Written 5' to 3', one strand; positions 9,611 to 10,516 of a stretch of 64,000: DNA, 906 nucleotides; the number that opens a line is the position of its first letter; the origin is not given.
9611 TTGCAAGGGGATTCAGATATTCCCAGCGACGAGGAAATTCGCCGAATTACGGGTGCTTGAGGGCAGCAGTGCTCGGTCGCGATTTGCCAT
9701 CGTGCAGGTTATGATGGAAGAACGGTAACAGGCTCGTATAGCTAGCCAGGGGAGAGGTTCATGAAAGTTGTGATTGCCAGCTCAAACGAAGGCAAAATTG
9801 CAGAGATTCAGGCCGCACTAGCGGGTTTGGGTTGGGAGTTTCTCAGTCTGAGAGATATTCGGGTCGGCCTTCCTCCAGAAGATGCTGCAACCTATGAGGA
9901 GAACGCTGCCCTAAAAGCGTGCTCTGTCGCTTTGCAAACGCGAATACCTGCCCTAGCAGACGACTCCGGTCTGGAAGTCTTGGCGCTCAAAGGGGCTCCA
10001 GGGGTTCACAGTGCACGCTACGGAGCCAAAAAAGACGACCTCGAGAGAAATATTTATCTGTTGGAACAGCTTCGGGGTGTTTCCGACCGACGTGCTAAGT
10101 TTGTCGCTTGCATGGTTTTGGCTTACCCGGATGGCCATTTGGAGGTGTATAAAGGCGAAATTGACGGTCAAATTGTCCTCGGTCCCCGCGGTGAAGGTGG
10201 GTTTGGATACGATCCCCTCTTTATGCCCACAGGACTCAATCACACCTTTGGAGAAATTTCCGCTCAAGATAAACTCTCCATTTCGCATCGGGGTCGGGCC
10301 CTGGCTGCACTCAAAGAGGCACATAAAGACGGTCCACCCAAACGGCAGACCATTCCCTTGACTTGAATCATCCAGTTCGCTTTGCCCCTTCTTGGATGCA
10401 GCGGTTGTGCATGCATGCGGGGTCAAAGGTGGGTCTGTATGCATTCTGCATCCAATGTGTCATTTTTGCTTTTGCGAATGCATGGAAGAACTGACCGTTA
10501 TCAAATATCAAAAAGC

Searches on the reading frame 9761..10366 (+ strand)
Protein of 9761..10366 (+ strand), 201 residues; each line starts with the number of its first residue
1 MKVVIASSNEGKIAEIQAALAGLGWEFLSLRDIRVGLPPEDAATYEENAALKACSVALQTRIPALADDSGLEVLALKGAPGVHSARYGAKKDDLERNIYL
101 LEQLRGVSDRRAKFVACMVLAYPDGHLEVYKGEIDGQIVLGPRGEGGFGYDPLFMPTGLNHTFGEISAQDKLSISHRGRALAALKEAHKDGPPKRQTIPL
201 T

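Call 8: search_protein_families(library=pfam, proteins=[window:9761-10366:+], max_evalue=0.01)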
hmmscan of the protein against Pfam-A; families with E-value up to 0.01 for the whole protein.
window:9761-10366:+ (201 aa): 1 family
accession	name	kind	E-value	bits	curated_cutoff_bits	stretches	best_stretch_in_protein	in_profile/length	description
PF01725.21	Ham1p_like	-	7.4e-57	192.7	22.5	1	3-186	1-185/186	Ham1 family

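Call 14: find_encoding_contigs(protein=window:9761-10366:+, flank=10000, max_places=10)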
Protein window:9761-10366:+ (201 aa): 2 contigs read that carry it; 2 places shown.
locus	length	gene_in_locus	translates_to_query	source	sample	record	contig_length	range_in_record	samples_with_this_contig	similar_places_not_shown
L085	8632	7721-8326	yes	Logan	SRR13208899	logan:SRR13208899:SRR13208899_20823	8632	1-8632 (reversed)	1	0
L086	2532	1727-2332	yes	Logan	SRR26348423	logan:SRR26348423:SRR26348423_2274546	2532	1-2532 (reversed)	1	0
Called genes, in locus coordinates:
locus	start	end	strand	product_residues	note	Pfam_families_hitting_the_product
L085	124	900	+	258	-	PF01557:FAA_hydrolase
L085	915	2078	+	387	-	PF12704:MacB_PCD, PF02687:FtsX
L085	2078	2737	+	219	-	PF00005:ABC_tran, PF02463:SMC_N (faint), PF13191:AAA_16 (faint), PF13304:AAA_21 (faint)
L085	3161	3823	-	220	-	PF13328:HD_4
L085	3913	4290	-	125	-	-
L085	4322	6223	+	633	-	PF00069:Pkinase, PF07714:PK_Tyr_Ser-Thr, PF01636:APH (faint), PF03109:ABC1 (weak), PF14531:Kinase-like (weak), PF05048:NosD, PF13229:Beta_helix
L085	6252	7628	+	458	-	PF00092:VWA, PF13519:VWA_2, PF13768:VWA_3 (faint)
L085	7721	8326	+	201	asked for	PF01725:Ham1p_like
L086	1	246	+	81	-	?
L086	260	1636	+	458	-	PF00092:VWA, PF13519:VWA_2, PF13768:VWA_3 (weak)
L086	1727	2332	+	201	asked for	PF01725:Ham1p_like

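Call 35: list_cluster_members(proteins=[window:9761-10366:+, window:13046-13705:-, window:2367-3605:-, window:3942-4604:-, window:8294-9670:+, window:14910-15686:-])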
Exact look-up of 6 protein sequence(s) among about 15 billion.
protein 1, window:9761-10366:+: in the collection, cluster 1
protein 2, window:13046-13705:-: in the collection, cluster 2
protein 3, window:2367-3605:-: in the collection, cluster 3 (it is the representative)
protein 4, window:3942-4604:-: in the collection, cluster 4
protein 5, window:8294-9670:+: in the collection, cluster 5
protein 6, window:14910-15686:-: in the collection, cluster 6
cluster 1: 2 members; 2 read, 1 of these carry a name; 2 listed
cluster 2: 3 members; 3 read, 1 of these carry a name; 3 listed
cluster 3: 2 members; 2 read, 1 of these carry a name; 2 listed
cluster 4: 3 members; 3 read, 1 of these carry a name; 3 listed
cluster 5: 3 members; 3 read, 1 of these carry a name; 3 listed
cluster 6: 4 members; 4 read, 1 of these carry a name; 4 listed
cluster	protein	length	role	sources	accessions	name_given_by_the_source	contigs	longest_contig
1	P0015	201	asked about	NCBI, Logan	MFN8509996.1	MAG: RdgB/HAM1 family non-canonical purine NTP pyrophosphatase [Deinococcaceae bacterium]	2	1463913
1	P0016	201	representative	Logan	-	-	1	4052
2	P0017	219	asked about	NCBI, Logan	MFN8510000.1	MAG: ABC transporter ATP-binding protein [Deinococcaceae bacterium]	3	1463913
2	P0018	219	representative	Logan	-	-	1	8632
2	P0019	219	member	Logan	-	-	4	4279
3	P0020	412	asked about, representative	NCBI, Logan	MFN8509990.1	MAG: trypsin-like peptidase domain-containing protein [Deinococcaceae bacterium]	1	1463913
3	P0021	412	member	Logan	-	-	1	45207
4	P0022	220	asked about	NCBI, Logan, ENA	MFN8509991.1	MAG: HD domain-containing protein [Deinococcaceae bacterium]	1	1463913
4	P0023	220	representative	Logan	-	-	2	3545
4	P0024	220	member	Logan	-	-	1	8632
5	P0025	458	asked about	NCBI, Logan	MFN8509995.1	MAG: VWA domain-containing protein [Deinococcaceae bacterium]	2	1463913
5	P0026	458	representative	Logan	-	-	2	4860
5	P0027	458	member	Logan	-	-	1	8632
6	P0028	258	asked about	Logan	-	-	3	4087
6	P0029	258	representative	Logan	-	-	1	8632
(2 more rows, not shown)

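Call 36: find_encoding_contigs(protein=P0021, flank=10000, max_places=4)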
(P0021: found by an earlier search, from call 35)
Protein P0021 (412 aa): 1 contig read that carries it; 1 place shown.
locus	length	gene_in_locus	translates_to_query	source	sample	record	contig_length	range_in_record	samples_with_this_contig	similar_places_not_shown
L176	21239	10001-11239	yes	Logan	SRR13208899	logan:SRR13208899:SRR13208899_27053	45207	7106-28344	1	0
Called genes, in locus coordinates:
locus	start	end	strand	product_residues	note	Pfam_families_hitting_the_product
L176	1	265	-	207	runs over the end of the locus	PF01327:Pep_deformylase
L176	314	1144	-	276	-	-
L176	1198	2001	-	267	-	PF19293:CdaA_N, PF02457:DAC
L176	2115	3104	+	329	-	-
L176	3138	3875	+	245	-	PF01209:Ubie_methyltran, PF13489:Methyltransf_23, PF13847:Methyltransf_31, PF08241:Methyltransf_11, PF08242:Methyltransf_12, PF13649:Methyltransf_25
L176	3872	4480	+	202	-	-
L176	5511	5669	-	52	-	-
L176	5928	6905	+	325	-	PF03741:TerC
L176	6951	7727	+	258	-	PF00557:Peptidase_M24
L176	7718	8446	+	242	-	PF00588:SpoU_methylase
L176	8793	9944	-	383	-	PF06224:AlkZ-like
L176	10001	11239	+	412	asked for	PF02342:TerD, PF00089:Trypsin (faint), PF13365:Trypsin_2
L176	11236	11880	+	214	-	PF00730:HhH-GPD, PF00633:HHH (weak)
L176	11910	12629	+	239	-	PF02591:Zn_ribbon_9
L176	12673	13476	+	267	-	-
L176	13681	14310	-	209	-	PF03775:MinC_C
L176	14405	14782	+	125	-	PF00575:S1, PF23459:S1_RRP5 (weak)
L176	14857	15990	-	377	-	PF05222:AlaDh_PNT_N, PF07992:Pyr_redox_2 (weak), PF01262:AlaDh_PNT_C, PF00070:Pyr_redox (weak)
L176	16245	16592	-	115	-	-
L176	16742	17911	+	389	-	PF01979:Amidohydro_1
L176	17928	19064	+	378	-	-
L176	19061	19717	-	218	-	PF11716:MDMPI_N (weak), PF12867:DinB_2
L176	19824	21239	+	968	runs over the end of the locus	PF13492:GAF_3 (faint), PF01590:GAF, PF13185:GAF_2, PF13487:HD_5, PF01966:HD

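Call 37: find_encoding_contigs(protein=P0016, flank=10000, max_places=6)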
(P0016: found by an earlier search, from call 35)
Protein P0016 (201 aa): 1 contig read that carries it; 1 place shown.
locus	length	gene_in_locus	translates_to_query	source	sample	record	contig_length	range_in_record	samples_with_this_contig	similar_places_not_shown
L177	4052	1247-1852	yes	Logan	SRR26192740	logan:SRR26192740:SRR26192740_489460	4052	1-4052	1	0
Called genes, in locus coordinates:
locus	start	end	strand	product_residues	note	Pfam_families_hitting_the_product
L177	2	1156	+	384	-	?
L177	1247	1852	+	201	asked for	PF01725:Ham1p_like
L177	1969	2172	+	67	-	-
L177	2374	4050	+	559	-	?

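Call 38: find_encoding_contigs(protein=P0019, flank=10000, max_places=6)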
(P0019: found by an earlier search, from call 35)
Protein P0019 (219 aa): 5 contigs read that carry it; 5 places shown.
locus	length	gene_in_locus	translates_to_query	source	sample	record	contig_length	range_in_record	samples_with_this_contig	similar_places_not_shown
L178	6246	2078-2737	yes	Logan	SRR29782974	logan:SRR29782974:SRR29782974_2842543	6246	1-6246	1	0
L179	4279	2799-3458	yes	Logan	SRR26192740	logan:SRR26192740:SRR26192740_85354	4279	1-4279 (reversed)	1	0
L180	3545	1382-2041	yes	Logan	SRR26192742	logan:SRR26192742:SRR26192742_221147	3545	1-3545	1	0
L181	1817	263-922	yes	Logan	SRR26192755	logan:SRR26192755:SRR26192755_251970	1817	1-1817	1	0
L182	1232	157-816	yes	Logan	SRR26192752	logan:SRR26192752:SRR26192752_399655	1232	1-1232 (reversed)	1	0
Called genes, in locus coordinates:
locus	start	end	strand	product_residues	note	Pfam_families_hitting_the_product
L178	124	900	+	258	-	PF01557:FAA_hydrolase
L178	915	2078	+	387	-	PF12704:MacB_PCD, PF02687:FtsX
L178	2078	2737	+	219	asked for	PF00005:ABC_tran, PF02463:SMC_N (faint), PF13304:AAA_21 (faint)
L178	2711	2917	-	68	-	-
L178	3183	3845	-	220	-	PF13328:HD_4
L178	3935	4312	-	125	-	-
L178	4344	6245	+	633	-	PF00069:Pkinase, PF07714:PK_Tyr_Ser-Thr, PF01636:APH (faint), PF03109:ABC1 (weak), PF14531:Kinase-like (weak), PF05048:NosD, PF13229:Beta_helix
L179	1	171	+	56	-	?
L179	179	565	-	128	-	-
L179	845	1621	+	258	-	PF01557:FAA_hydrolase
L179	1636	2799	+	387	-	PF12704:MacB_PCD, PF02687:FtsX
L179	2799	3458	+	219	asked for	PF00005:ABC_tran, PF02463:SMC_N (faint), PF13304:AAA_21 (faint)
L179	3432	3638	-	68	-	-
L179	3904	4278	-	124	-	?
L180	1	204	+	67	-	?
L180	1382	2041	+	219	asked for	PF00005:ABC_tran, PF02463:SMC_N (faint), PF13304:AAA_21 (faint)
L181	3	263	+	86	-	?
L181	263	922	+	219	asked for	PF00005:ABC_tran, PF02463:SMC_N (faint), PF13304:AAA_21 (faint)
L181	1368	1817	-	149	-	?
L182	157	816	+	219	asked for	PF00005:ABC_tran, PF02463:SMC_N (faint), PF13304:AAA_21 (faint)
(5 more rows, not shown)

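Call 39: find_encoding_contigs(protein=P0023, flank=10000, max_places=6)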
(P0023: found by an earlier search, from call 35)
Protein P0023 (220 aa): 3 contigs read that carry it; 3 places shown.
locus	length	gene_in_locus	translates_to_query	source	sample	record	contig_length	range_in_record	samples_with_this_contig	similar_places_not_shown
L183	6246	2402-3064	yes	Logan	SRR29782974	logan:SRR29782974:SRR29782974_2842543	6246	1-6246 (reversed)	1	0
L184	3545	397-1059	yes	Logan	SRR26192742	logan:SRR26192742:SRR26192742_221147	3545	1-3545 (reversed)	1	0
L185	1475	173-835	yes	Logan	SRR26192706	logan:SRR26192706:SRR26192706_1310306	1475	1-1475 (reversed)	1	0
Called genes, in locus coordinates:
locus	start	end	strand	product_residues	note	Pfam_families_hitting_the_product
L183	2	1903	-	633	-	PF00069:Pkinase, PF07714:PK_Tyr_Ser-Thr, PF01636:APH (faint), PF03109:ABC1 (weak), PF14531:Kinase-like (weak), PF05048:NosD, PF13229:Beta_helix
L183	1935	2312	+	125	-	-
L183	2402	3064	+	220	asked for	PF13328:HD_4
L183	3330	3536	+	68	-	-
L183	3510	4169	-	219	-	PF00005:ABC_tran, PF02463:SMC_N (faint), PF13304:AAA_21 (faint)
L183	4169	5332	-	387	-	PF12704:MacB_PCD, PF02687:FtsX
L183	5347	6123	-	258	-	PF01557:FAA_hydrolase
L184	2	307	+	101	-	?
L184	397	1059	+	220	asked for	PF13328:HD_4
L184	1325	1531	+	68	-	-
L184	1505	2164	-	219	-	PF00005:ABC_tran, PF02463:SMC_N (faint), PF13304:AAA_21 (faint)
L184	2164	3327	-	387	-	PF12704:MacB_PCD, PF02687:FtsX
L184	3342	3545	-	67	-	?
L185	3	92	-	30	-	?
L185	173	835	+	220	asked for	PF13328:HD_4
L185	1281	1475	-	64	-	?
